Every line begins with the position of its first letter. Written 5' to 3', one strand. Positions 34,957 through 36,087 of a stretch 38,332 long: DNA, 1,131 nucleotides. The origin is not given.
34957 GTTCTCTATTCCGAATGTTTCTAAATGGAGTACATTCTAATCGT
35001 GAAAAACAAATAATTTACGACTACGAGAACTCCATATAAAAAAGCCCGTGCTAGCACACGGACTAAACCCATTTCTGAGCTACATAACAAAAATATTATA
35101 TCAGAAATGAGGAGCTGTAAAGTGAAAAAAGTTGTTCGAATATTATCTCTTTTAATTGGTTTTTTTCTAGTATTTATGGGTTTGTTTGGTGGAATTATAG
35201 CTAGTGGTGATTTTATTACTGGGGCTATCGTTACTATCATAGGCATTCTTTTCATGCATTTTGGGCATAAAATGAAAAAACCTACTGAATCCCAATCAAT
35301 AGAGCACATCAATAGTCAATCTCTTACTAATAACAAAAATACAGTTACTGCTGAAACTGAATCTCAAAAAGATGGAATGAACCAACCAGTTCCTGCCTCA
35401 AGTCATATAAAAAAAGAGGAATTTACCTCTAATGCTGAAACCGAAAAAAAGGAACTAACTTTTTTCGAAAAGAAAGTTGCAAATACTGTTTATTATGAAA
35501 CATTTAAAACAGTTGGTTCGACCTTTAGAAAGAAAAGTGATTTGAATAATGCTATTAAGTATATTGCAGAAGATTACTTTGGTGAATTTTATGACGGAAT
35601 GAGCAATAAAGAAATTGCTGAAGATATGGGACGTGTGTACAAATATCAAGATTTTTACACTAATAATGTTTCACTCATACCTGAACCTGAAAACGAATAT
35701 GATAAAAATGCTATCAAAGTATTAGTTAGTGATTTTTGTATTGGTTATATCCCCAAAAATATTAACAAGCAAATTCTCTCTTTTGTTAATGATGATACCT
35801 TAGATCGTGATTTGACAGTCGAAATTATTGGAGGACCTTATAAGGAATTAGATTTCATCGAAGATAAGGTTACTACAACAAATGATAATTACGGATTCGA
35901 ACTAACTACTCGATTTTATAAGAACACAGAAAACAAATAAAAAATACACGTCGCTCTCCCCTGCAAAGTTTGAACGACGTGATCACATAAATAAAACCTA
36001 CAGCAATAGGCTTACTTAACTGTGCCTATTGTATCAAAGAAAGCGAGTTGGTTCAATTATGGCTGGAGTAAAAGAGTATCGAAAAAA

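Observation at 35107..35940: Membrane-tethered HIRAN-domain protein in the superinfection-exclusion position between immA and int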

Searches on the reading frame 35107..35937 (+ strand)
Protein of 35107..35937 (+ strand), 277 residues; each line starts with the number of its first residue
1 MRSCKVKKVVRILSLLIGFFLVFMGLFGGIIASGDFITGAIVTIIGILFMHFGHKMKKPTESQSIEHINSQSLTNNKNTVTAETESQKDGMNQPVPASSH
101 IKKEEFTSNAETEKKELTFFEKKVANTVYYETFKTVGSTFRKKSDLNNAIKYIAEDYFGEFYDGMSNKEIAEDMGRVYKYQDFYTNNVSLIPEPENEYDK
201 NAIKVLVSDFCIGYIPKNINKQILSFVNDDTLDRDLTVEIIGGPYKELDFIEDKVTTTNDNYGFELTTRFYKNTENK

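Call 3: search_protein_families(library=pfam, proteins=[window:35107-35937:+], max_evalue=1)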
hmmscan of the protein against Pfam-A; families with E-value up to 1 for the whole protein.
window:35107-35937:+ (277 aa): 4 families
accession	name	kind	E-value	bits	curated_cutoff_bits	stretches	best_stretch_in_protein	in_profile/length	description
PF08797.16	HIRAN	-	1.4e-07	31.6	24.7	1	187-231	25-70/96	HIRAN domain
PF10032.14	Pho88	-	0.074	12.8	25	1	37-124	96-180/184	Phosphate transport (Pho88)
PF08281.18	Sigma70_r4_2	-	0.17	12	25.7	1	161-175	23-37/54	Sigma-70, region 4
PF15125.11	TMEM238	-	0.84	10.3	27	0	4-50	3-50/64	TMEM238 protein family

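Call 4: search_protein_families(library=phrogs, proteins=[window:35107-35937:+], max_evalue=0.1)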
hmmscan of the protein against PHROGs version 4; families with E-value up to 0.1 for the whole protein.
window:35107-35937:+ (277 aa): 8 families
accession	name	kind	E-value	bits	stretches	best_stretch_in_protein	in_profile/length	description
phrog_4654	-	unknown function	4.9e-23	82.8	1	127-266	4-151/270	-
phrog_8043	-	unknown function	7.9e-21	75.4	1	125-273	2-151/172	-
phrog_4721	-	unknown function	1.6e-20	74.5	1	106-266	135-294/304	-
phrog_6600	-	unknown function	2.5e-19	70.8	1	75-268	86-281/285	-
phrog_13363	-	unknown function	7.7e-12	45.9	1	94-253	133-293/318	-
phrog_8026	-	unknown function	2.6e-06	28.2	1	186-239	153-208/246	-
phrog_27141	-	unknown function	0.0048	17.9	1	187-224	35-73/139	-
phrog_18569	-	unknown function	0.015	16.4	1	186-221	28-64/95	-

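Call 5: search_protein_families(library=padloc, proteins=[window:35107-35937:+], max_evalue=1)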
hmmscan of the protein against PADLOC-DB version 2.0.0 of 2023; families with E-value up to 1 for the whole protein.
window:35107-35937:+ (277 aa): 4 families
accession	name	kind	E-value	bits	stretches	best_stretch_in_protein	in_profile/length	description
PDLC04349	PDC-M03B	-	3.5e-07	28.1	1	186-230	158-203/232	-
PDLC04347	PDC-M03B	-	4.2e-05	21.3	1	187-241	154-208/245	-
PDLC04351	PDC-M03B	-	7.7e-05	20.3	1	186-230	155-202/255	-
PDLC04352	PDC-M03B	-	0.00049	17.7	1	186-230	157-202/250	-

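Call 6: search_protein_families(library=ncbifam, proteins=[window:35107-35937:+], max_evalue=1)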
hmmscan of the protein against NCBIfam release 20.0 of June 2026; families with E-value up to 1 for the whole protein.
window:35107-35937:+ (277 aa): 1 family
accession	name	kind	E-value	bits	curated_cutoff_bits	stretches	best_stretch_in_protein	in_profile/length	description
NF006926.0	PRK09411.1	equivalog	0.2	10.8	416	1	152-209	118-175/297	carbamate kinase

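Call 7: search_solved_structures(query=window:35107-35937:+, max_evalue=10, show_alignments=3)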
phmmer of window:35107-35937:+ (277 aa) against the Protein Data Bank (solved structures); distinct sequences matched with E-value up to 10: 5.
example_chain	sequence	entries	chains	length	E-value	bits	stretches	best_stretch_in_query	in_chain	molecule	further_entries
2mzn_A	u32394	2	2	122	0.16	14.7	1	185-232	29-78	Helicase-like transcription factor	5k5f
4xzf_A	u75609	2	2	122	0.16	14.6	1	185-232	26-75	Helicase-like transcription factor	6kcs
5bnh_A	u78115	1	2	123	0.16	14.6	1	185-232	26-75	Helicase-like transcription factor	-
4s0n_A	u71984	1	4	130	0.18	14.5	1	185-232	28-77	Helicase-like transcription factor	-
4xzg_A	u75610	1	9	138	0.21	14.3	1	185-232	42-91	Helicase-like transcription factor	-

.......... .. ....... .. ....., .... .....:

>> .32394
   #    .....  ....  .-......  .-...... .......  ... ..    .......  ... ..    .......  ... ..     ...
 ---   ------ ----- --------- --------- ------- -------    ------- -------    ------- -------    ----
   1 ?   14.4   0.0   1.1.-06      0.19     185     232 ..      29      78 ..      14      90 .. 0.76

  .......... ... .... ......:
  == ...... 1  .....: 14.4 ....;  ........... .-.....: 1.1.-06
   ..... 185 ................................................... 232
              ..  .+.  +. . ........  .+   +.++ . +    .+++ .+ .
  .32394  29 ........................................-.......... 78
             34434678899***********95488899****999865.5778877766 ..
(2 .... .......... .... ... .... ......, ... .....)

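Call 9: search_dna_similar(query=window:35107-35937:+, collection=phages, mode=protein, max_rows=40, max_evalue=0.001)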
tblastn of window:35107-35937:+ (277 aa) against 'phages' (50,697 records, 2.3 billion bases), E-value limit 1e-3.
Records with a match: 64; places in all: 64; records where one place covers at least 80% of the query: 0.
Best place of each record, by identity: <60% 64.
By first word of the organism name: Streptococcus 36; Staphylococcus 23; Bacillus 3; Lactobacillus 2.
By host as written in the record: Staphylococcus aureus 10; Streptococcus oralis ATCC_49296 2; Staphylococcus aureus JS201101 2; Staphylococcus aureus Sa345 2; Staphylococcus aureus HIP07256 2; Staphylococcus aureus IME1361 2; Bacillus subtilis BEST7003 2; Streptococcus pyogenes MGAS315 2; and 39 more.
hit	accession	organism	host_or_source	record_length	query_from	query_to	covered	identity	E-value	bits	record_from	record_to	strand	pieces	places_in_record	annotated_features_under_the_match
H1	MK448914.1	Streptococcus phage Javan348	Streptococcus oralis ATCC_49296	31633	133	266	48%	43.4%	4e-22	101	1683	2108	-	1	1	hypothetical protein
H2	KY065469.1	Streptococcus phage IPP28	Streptococcus pneumoniae GA41317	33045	133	266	48%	42.0%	1e-20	97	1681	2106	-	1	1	hypothetical protein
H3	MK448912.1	Streptococcus phage Javan340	Streptococcus mitis U-o8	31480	124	266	52%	38.8%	1e-15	82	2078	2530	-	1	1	hypothetical protein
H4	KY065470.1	Streptococcus phage IPP29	Streptococcus pneumoniae 14/9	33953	133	266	48%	41.3%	8e-20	95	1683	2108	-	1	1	hypothetical protein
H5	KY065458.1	Streptococcus phage IPP17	Streptococcus pneumoniae 23F/5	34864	133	266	48%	41.3%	8e-20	95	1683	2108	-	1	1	hypothetical protein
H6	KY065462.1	Streptococcus phage IPP21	Streptococcus pneumoniae 33B/2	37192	133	266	48%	41.3%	8e-20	95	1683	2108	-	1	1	hypothetical protein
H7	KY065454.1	Streptococcus phage IPP12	Streptococcus pneumoniae 1_2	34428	133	266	48%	40.6%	2e-19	94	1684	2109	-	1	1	hypothetical protein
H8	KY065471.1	Streptococcus phage IPP30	Streptococcus pneumoniae 34/5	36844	133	266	48%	40.6%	2e-19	94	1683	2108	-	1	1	hypothetical protein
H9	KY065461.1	Streptococcus phage IPP20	Streptococcus pneumoniae 11F/2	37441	133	266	48%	40.6%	2e-19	94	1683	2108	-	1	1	hypothetical protein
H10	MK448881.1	Streptococcus phage Javan240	Streptococcus gordonii Channon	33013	128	268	51%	33.6%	8e-12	71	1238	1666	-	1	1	hypothetical protein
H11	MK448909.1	Streptococcus phage Javan330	Streptococcus mitis SK137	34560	128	272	52%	31.8%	2e-11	70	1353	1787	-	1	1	hypothetical protein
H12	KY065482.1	Streptococcus phage IPP42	Streptococcus pneumoniae AP200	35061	127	272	53%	30.9%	4e-13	75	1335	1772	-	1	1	hypothetical protein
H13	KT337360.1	Streptococcus phage phiARI0578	Streptococcus pneumoniae 09B10380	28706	128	272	52%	30.5%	4e-13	75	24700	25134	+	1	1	HIRAN domain protein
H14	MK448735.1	Streptococcus phage Javan349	Streptococcus oralis ATCC_49296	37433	126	262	49%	31.7%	3e-11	69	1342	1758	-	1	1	hypothetical protein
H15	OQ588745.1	Staphylococcus phage SauPS-28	Staphylococcus aureus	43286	131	270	51%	30.0%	1e-10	67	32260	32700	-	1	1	restriction endonuclease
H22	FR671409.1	Streptococcus phage 11865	Streptococcus pneumoniae, strain 11865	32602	153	266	41%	36.7%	3e-13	76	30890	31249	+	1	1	scaffold 2 | Phage HIRAN domain protein | HMMPfam hit to PF08797, HIRAN, score 2.6e-09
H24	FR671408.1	Streptococcus phage 23782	Streptococcus pneumoniae, strain 23782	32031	153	257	38%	39.6%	2e-13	76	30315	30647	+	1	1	scaffold 2 | Phage HIRAN domain protein | HMMPfam hit to PF08797, HIRAN, score 1.3e-09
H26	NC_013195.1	Staphylococcus phage P954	Staphylococcus aureus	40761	131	270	51%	29.3%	9e-9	62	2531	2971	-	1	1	HIRAN domain-containing protein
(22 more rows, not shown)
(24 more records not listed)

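Call 10: get_annotated_region(hit=H1, flank=4000)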
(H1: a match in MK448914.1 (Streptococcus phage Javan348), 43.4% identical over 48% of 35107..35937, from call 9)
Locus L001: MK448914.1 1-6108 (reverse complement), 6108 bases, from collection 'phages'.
description: Streptococcus phage Javan348, complete genome.
organism: Streptococcus phage Javan348 (NCBI taxid 2548118)
taxonomy: Viruses; Duplodnaviria; Heunggongvirae; Uroviricota; Caudoviricetes
host: Streptococcus oralis ATCC_49296; source: -; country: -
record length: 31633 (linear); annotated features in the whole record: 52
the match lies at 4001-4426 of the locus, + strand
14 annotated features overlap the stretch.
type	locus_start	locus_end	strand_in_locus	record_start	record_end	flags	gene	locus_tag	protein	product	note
CDS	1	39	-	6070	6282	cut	-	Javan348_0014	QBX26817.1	hypothetical protein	-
CDS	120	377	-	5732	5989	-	-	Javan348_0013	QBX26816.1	hypothetical protein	-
CDS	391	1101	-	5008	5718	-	-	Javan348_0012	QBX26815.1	antirepressor protein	-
CDS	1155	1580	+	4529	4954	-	-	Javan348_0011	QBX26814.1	hypothetical protein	-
CDS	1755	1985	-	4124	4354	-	-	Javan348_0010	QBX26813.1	hypothetical protein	-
CDS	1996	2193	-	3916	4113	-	-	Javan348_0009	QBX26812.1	hypothetical protein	FIG01120155: hypothetical protein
CDS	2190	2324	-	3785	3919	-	-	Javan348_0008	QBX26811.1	hypothetical protein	-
CDS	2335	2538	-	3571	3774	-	-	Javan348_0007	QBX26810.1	glycerate kinase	-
CDS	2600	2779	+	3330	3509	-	-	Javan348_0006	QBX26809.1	hypothetical protein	-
CDS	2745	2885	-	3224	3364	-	-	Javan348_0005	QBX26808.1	hypothetical protein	-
CDS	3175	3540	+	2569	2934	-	-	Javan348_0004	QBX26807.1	Cro/CI family transcriptional regulator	-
CDS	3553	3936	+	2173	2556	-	-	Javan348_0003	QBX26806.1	hypothetical protein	-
CDS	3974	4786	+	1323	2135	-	-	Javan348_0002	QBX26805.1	hypothetical protein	-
CDS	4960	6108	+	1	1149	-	-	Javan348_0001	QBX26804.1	mobile element protein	-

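Call 11: get_annotated_region(hit=H26, flank=4000)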
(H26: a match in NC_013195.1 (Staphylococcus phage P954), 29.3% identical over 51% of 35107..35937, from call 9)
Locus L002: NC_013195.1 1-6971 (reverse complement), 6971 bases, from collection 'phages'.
description: Staphylococcus phage P954, complete genome.
organism: Staphylococcus phage P954 (NCBI taxid 668618)
taxonomy: Viruses; Duplodnaviria; Heunggongvirae; Uroviricota; Caudoviricetes; Bronfenbrennervirinae; Biseptimavirus; Biseptimavirus P954
host: Staphylococcus aureus; source: -; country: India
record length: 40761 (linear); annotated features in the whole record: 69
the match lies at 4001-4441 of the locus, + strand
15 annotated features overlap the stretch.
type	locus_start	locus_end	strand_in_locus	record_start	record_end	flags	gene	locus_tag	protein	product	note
CDS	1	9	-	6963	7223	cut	-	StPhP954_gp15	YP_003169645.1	DUF1108 family protein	phi PVL orf 39 family protein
CDS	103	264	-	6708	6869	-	-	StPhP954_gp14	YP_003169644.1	DUF1270 family protein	P954orf14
CDS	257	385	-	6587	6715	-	-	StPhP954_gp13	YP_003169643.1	hypothetical protein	P954orf13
CDS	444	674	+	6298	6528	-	-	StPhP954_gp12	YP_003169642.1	hypothetical protein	P954orf12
CDS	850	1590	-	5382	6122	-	-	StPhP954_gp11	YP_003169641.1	anti-repressor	phage anti-repressor protein Ant/AntA superfamily; P954orf11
CDS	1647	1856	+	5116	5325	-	-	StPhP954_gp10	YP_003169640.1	hypothetical protein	P954orf10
CDS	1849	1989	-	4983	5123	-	-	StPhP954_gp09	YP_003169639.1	hypothetical protein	P954orf09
CDS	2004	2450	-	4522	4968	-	-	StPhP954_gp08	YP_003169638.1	anti-repressor Ant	P954orf08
CDS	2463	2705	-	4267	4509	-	-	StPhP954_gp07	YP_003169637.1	DUF739 family protein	P954orf07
CDS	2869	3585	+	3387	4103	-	-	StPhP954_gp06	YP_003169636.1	transcriptional regulator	P954orf06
CDS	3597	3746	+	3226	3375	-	-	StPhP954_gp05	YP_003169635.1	hypothetical protein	P954orf05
CDS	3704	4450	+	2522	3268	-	-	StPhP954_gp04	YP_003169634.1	HIRAN domain-containing protein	P954orf04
CDS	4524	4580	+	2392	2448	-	-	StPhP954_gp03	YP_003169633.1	hypothetical protein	P954orf03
CDS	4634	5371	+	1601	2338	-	-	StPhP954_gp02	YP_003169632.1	antitoxin mazE-like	P954orf02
CDS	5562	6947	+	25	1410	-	-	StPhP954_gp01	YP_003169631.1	integrase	P954orf01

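Call 12: get_annotated_region(hit=H12, flank=4000)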
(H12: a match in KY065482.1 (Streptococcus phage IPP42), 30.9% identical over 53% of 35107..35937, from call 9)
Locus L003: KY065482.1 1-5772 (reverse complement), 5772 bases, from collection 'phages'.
description: Streptococcus phage IPP42, complete genome.
organism: Streptococcus phage IPP42 (NCBI taxid 1916181)
taxonomy: Viruses; Duplodnaviria; Heunggongvirae; Uroviricota; Caudoviricetes
host: Streptococcus pneumoniae AP200; source: -; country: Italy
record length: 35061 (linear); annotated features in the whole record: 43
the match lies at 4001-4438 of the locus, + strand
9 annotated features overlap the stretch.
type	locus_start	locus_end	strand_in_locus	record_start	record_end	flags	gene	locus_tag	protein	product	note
CDS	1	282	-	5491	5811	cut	-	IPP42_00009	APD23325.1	putative lipoprotein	-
CDS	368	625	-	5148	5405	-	-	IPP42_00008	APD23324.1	hypothetical protein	-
CDS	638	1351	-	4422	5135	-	-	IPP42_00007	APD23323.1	hypothetical protein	gp15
CDS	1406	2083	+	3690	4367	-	-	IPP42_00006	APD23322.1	hypothetical protein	-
CDS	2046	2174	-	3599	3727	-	-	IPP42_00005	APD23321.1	hypothetical protein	-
CDS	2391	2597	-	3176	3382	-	-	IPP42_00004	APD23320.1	XRE family transcriptional regulator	-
CDS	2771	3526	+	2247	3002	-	-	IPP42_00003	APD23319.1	transcriptional repressor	-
CDS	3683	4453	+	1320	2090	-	-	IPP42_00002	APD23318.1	hypothetical protein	-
CDS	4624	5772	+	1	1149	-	-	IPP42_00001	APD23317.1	integrase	-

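Call 22: find_homologous_proteins(query=window:35107-35937:+, max_evalue=0.001)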
Query window:35107-35937:+ (277 aa): 16 proteins with E <= 0.001 among 743 candidates.
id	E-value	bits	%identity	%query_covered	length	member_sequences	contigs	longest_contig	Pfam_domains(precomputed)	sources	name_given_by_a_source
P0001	5.6e-179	611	100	100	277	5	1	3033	PF08797.17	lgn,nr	nr:MAG TPA: HRAN protein [Bacteriophage sp.]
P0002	8.5e-110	384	63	97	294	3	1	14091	PF08797.17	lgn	-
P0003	1.3e-45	174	55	54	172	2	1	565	-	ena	-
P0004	2.0e-32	131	43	59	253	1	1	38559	PF08797.17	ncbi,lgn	-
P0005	1.5e-30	125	45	59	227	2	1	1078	PF08797.17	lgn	-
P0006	2.2e-28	118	43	53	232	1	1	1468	PF08797.17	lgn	-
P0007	1.6e-23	102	33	67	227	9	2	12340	PF08797.17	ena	-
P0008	4.1e-13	67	36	49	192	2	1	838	PF08797.17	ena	-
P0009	5.3e-11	61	32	62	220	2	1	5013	PF08797.17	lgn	-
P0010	1.7e-8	52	42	33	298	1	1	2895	PF14020.12,PF08797.17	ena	-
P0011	1.3e-7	49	47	29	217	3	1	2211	PF08797.17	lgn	-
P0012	5.7e-7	47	26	96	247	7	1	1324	PF08797.17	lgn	-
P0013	5.7e-7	47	29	66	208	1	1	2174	-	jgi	-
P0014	9.7e-7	47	30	48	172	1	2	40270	PF08797.17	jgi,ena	-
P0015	8.4e-6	44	42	23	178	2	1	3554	PF08797.17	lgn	-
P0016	2.9e-4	38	29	56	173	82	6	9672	PF08797.17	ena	-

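Call 33: find_encoding_contigs(protein=P0002, flank=7000, max_places=4)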
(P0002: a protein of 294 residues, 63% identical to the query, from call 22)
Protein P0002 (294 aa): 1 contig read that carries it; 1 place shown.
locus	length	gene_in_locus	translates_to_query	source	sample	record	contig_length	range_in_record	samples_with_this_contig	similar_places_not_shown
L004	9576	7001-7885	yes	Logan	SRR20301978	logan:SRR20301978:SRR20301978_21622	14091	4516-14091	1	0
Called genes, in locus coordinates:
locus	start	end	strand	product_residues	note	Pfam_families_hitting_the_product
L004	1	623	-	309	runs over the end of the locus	PF13479:AAA_24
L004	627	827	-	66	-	-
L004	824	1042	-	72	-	-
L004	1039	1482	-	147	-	-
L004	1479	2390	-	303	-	PF09588:YqaJ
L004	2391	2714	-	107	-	-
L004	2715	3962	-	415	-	PF04851:ResIII (weak), PF00270:DEAD (faint), PF00176:SNF2-rel_dom, PF00271:Helicase_C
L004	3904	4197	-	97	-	-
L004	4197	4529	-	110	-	PF12802:MarR_2 (weak), PF13412:HTH_24 (weak)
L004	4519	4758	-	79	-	-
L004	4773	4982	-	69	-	-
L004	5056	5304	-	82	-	-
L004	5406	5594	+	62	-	-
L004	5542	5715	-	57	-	-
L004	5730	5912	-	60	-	PF13384:HTH_23 (weak)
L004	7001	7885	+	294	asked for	PF08797:HIRAN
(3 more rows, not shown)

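Call 34: find_encoding_contigs(protein=P0004, flank=7000, max_places=4)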
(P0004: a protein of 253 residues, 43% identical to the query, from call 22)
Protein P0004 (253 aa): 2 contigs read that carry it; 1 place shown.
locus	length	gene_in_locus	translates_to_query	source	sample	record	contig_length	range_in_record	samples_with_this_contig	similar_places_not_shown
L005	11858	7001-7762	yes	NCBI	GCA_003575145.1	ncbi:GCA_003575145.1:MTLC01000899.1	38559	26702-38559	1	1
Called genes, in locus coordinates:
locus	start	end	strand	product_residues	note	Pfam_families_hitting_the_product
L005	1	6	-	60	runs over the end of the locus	-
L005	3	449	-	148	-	PF07852:DUF1642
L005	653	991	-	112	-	-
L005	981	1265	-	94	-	-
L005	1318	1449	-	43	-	-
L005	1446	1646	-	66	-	-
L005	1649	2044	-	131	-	PF05014:Nuc_deoxyrib_tr (weak)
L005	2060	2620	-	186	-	PF01555:N6_N4_Mtase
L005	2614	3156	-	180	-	-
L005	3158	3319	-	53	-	-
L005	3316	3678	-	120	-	-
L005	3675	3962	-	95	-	-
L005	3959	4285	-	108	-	PF05595:DUF771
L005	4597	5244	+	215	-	-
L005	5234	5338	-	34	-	-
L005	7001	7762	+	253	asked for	PF08797:HIRAN (weak)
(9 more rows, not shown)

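Call 35: find_related_loci(query=A1, collection=viral_contigs, flank=4000)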
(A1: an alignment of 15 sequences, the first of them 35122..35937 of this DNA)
Query A1 (272 aa) in viral_contigs; peptide patterns used: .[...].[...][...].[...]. (x = any residue, [..] = any of these).
414 stretches matched a pattern; 149 encode a relative of the query (tblastn E <= 1e-3); the best 80 are kept; 80 distinct loci.
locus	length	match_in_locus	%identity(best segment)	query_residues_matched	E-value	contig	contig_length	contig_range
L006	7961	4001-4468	39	99-261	8e-28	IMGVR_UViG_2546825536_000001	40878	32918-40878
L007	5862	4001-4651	29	3-259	5e-18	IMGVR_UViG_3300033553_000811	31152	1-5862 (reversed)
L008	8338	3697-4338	31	1-257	1e-17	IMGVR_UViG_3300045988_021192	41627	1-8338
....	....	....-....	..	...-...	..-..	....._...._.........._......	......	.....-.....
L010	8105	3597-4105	41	119-272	2e-19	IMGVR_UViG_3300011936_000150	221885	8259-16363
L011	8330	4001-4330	38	127-243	8e-16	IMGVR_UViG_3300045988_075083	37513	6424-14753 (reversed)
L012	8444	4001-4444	34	93-248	2e-15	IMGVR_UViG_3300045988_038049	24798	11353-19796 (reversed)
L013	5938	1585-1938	39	118-243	2e-15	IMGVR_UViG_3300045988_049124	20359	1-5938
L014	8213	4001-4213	47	172-248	3e-15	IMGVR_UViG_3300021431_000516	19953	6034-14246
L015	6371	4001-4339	38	154-265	4e-15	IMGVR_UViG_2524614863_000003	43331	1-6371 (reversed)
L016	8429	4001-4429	33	97-243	9e-14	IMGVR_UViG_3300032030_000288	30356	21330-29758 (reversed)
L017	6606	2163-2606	30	97-251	4e-13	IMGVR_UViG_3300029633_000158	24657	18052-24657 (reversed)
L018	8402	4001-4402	33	128-258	5e-13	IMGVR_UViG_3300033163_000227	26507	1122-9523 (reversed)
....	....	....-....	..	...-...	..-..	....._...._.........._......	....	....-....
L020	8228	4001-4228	38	171-248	6e-11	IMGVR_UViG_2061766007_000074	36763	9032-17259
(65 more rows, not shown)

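Call 40: predict_structure(alignment_id=A1)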
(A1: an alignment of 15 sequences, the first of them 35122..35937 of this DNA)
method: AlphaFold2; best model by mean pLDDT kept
length: 272 residues; sequences in the alignment: 15
mean_pLDDT: 79.2   pTM: 0.56
mean pLDDT of the five models: 79.2, 77.4, 77.0, 76.2, 75.8
residues with pLDDT >= 90: 127; 70-90: 77; 50-70: 24; < 50: 44
segments of 3 or more residues with pLDDT < 50: 56-88, 95-103
pLDDT, mean of each block of 10 residues (from residue 1): 74 78 70 80 79 50 43 41 44 50 58 79 95 86 94 86 89 95 97 96 96 94 95 96 94 95 90 48
secondary structure, 60 per line:
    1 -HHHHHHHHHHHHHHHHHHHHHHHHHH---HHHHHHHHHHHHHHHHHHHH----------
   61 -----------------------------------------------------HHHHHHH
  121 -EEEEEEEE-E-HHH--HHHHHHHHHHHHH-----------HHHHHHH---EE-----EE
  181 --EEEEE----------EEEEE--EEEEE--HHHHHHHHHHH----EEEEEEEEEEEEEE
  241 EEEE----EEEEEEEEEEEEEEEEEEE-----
elements in order: H2-27 H31-50 H114-120 E122-129 H138-150 H162-168 E183-187 E198-202 E205-209 H212-222 E227-244 E249-267
